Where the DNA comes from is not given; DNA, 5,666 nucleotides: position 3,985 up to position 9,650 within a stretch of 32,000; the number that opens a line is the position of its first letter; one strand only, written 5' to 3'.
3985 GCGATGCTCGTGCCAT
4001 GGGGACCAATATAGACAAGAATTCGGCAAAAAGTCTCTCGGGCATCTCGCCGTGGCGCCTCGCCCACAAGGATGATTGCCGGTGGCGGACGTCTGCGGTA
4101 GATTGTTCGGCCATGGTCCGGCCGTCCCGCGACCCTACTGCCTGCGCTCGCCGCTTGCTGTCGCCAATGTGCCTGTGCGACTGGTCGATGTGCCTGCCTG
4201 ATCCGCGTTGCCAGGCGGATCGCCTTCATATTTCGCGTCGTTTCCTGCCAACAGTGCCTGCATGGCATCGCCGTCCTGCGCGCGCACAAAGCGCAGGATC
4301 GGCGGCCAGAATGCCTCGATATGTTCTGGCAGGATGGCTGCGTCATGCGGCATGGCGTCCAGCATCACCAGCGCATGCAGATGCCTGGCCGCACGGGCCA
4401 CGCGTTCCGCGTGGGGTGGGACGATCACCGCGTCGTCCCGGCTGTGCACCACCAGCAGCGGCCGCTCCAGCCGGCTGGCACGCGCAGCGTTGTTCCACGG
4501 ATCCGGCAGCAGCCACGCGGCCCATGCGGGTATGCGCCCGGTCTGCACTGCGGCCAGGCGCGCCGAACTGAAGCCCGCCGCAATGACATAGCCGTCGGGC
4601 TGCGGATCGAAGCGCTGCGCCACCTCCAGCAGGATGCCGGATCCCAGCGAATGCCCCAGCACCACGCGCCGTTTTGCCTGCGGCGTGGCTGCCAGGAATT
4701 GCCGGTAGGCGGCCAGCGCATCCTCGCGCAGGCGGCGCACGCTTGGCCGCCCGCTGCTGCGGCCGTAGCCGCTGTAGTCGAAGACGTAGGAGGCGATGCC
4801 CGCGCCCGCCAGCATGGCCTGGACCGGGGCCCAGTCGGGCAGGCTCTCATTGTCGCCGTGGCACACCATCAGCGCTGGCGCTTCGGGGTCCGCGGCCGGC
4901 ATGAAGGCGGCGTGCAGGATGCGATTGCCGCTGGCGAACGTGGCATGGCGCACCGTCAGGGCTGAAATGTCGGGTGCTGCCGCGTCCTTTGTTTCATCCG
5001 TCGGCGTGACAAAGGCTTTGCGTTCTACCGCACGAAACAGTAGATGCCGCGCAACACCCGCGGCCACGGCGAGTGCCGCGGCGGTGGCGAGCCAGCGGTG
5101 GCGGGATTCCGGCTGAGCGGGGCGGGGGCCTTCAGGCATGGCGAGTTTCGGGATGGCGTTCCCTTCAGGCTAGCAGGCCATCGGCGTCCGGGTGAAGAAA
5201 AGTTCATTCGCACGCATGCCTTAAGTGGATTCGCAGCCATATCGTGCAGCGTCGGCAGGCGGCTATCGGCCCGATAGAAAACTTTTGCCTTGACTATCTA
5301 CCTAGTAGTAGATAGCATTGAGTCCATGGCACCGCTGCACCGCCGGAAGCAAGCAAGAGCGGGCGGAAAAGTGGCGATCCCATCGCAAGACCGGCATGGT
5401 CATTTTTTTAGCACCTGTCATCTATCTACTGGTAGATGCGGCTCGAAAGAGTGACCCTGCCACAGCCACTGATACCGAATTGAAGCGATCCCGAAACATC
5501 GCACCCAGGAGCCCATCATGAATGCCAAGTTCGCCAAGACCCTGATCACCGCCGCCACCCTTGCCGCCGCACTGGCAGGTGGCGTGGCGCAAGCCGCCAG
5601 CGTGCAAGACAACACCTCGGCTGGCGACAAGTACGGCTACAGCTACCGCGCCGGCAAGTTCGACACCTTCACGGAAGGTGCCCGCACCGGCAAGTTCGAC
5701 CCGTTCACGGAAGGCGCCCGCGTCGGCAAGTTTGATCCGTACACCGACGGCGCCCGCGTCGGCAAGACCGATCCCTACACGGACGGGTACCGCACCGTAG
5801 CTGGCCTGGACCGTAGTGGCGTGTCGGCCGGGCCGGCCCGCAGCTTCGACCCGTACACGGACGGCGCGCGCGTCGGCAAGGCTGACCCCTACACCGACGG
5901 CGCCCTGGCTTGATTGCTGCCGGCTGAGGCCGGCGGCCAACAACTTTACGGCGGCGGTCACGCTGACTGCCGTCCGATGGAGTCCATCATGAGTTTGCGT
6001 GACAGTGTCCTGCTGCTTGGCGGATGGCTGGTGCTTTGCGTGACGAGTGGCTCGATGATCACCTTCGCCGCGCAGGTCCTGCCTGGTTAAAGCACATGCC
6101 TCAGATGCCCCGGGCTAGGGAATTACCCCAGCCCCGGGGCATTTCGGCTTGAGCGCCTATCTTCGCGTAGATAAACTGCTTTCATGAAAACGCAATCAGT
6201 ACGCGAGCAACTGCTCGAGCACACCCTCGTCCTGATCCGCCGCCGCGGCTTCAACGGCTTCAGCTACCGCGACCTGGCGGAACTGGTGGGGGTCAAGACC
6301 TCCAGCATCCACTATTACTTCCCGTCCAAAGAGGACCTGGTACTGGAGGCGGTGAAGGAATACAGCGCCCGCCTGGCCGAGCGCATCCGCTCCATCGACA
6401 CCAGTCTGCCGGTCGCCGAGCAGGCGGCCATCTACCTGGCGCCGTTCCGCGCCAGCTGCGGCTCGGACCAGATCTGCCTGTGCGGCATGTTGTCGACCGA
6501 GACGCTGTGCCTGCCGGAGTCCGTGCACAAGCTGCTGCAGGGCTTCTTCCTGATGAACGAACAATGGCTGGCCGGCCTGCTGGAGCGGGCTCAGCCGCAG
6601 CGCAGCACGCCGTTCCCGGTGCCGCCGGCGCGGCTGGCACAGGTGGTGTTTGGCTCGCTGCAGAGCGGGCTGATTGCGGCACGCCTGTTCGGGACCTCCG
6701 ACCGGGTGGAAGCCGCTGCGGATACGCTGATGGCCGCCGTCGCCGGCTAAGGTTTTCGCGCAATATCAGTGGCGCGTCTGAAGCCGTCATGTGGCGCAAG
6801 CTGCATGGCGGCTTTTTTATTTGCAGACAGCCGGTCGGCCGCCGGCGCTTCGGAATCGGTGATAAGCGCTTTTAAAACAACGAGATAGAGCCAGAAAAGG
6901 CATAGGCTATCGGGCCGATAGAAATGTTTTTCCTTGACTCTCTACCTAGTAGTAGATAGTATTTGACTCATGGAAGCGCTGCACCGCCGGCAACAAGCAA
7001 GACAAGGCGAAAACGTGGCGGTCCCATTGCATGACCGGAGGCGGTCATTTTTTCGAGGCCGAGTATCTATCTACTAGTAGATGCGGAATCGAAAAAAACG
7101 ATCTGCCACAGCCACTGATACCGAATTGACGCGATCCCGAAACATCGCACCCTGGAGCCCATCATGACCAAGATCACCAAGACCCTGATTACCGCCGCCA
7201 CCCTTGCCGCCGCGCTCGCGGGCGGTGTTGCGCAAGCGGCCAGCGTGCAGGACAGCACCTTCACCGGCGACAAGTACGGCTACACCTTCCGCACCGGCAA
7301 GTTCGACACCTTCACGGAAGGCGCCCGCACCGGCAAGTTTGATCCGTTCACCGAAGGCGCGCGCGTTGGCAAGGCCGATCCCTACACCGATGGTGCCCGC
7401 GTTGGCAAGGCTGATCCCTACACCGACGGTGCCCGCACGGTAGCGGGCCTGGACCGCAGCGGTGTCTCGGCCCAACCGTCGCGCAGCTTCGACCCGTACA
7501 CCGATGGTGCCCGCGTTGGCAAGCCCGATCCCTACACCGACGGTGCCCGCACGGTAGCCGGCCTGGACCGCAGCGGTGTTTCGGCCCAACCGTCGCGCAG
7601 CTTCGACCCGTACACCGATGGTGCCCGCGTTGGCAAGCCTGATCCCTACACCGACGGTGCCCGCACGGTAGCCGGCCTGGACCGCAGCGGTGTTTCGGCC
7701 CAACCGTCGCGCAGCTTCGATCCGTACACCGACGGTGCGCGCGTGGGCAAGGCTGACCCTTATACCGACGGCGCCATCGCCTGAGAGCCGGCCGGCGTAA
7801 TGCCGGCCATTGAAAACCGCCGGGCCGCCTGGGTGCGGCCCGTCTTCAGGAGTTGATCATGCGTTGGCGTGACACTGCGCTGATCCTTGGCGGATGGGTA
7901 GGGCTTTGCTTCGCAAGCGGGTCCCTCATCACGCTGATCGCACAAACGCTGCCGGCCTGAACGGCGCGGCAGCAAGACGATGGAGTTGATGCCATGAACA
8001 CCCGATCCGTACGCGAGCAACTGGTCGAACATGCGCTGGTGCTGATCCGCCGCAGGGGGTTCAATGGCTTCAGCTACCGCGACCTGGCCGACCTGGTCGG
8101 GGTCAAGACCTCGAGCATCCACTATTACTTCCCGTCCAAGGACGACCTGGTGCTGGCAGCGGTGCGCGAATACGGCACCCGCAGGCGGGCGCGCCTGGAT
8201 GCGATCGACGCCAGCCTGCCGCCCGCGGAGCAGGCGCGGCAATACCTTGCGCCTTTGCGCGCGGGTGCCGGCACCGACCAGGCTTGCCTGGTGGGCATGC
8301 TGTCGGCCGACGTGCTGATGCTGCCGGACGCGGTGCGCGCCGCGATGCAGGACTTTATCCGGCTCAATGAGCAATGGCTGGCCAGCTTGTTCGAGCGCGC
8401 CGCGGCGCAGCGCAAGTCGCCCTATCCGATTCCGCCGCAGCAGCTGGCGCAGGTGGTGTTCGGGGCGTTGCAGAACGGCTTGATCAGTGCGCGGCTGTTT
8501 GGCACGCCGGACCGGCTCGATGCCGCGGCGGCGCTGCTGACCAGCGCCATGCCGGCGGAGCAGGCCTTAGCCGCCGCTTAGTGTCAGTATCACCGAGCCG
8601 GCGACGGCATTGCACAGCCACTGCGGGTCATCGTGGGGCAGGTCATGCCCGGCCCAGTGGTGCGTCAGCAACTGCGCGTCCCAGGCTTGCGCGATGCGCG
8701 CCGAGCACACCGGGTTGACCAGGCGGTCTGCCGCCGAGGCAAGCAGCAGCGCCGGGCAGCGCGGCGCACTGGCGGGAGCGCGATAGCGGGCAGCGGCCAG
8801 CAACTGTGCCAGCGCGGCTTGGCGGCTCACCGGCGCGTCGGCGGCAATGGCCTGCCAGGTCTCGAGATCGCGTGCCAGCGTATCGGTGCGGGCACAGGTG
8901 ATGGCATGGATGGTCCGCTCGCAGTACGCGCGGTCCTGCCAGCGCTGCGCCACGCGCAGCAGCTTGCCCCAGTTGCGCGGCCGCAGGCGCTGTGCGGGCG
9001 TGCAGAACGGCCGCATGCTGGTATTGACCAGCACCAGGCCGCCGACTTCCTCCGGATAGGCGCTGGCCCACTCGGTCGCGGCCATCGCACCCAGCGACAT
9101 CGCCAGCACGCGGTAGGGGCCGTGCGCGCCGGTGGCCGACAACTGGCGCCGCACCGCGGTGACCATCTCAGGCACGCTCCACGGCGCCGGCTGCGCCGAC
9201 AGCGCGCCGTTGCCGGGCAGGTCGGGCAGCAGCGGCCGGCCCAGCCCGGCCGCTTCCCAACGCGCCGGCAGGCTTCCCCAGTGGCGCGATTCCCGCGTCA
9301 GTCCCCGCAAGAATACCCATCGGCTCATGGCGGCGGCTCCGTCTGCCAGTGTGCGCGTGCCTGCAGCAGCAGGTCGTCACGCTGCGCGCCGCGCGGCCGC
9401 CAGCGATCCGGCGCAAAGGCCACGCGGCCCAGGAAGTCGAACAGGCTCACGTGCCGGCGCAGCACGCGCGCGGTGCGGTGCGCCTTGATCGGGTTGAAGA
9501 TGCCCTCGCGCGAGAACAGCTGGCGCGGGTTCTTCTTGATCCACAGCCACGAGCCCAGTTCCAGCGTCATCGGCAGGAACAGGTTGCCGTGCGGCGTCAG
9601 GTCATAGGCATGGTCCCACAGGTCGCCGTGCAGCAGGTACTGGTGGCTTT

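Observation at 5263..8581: Tandemly duplicated TetR-gated module: secreted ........-repeat protein, 33-aa membrane micropeptide and TetR repressor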

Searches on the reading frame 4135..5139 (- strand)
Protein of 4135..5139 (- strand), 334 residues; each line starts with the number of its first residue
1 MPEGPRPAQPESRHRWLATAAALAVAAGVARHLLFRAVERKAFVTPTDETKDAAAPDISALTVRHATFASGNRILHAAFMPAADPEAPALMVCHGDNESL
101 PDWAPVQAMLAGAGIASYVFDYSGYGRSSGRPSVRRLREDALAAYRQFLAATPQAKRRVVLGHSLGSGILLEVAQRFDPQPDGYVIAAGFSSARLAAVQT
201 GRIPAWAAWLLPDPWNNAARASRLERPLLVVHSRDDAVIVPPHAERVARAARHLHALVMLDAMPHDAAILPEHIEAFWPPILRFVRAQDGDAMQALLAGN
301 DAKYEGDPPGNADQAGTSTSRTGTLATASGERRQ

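Call 35: search_protein_families(library=pfam, proteins=[window:4135-5139:-], max_evalue=0.001)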
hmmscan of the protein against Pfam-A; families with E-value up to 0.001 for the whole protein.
window:4135-5139:- (334 aa): 3 families
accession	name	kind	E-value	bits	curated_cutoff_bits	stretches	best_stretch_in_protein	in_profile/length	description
PF12146.15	Hydrolase_4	-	3.7e-18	66.2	27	1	89-213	6-132/239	Serine aminopeptidase, S33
PF00561.26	Abhydrolase_1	-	1.9e-13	51.1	25.8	1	88-180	1-92/245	alpha/beta hydrolase fold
PF12697.13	Abhydrolase_6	-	1.9e-06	29.2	26.3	1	93-295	4-170/217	Alpha/beta hydrolase family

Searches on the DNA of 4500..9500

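Call 6: search_rna_families(source=window, start=4500, end=9500, threshold=evalue, max_evalue=1)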
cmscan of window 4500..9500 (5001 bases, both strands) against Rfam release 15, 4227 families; matches with E-value up to 1: 0.
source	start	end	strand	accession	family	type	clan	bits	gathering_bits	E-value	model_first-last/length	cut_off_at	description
